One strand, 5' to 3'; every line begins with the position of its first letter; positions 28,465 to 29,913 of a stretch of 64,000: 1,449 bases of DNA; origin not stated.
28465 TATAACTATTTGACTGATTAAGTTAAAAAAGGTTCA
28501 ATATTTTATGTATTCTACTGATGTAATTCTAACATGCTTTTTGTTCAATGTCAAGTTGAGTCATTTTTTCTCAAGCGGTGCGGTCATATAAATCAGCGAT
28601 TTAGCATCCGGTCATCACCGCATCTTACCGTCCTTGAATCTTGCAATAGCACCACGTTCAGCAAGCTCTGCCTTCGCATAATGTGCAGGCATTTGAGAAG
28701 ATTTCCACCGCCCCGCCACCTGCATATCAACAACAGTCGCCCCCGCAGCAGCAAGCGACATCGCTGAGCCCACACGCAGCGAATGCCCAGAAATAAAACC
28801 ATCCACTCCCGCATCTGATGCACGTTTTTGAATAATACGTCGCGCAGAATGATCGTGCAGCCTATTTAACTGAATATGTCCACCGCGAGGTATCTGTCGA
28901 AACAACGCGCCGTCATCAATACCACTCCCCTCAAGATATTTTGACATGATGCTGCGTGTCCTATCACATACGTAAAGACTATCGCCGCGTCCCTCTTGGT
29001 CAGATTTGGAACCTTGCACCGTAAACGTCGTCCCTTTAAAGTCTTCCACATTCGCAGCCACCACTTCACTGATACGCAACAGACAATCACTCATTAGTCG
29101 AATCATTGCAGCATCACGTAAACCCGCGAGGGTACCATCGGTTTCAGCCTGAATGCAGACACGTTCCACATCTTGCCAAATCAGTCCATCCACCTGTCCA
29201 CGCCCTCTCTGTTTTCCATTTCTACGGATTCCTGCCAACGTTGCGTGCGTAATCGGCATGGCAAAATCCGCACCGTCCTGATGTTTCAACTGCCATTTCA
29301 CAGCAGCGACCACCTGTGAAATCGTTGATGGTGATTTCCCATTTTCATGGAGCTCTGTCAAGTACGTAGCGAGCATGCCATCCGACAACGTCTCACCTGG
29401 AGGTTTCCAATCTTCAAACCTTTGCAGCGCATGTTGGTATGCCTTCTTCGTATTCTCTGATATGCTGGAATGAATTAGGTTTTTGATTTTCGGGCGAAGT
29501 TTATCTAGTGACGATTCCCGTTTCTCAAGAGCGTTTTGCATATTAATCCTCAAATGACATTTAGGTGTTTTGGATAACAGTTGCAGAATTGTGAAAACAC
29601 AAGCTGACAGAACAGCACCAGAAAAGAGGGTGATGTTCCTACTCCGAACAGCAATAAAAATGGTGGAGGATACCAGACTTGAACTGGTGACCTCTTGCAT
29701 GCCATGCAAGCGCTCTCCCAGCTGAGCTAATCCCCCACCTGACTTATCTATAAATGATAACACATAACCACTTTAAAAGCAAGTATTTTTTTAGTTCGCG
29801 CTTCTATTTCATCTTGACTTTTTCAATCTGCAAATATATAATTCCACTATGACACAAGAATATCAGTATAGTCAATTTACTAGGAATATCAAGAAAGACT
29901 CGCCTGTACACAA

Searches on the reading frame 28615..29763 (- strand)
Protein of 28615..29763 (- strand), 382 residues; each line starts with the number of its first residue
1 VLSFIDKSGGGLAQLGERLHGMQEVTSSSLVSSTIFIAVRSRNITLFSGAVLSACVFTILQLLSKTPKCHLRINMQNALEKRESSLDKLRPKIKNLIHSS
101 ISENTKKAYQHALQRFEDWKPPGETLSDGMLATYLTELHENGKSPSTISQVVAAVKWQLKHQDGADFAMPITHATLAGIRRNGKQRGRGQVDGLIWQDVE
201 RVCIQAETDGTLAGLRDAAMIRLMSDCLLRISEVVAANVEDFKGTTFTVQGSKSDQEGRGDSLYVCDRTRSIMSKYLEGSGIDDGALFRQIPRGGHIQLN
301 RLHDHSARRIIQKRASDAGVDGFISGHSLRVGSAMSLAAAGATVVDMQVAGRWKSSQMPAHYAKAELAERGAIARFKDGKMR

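Call 4: search_protein_families(library=pfam, proteins=[window:28615-29763:-], max_evalue=0.01)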
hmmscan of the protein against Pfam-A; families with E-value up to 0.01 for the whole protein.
window:28615-29763:- (382 aa): 3 families
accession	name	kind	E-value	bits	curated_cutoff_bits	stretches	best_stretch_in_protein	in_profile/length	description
PF00589.27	Phage_integrase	-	3.3e-11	43.7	27.1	1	211-365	18-168/172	Phage integrase family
PF02899.23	Phage_int_SAM_1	-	9.4e-07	29.5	22.3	1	98-156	11-73/83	Phage integrase, N-terminal SAM-like domain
PF13495.12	Phage_int_SAM_4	-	0.00098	19.9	27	1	96-156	9-72/85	Phage integrase, N-terminal SAM-like domain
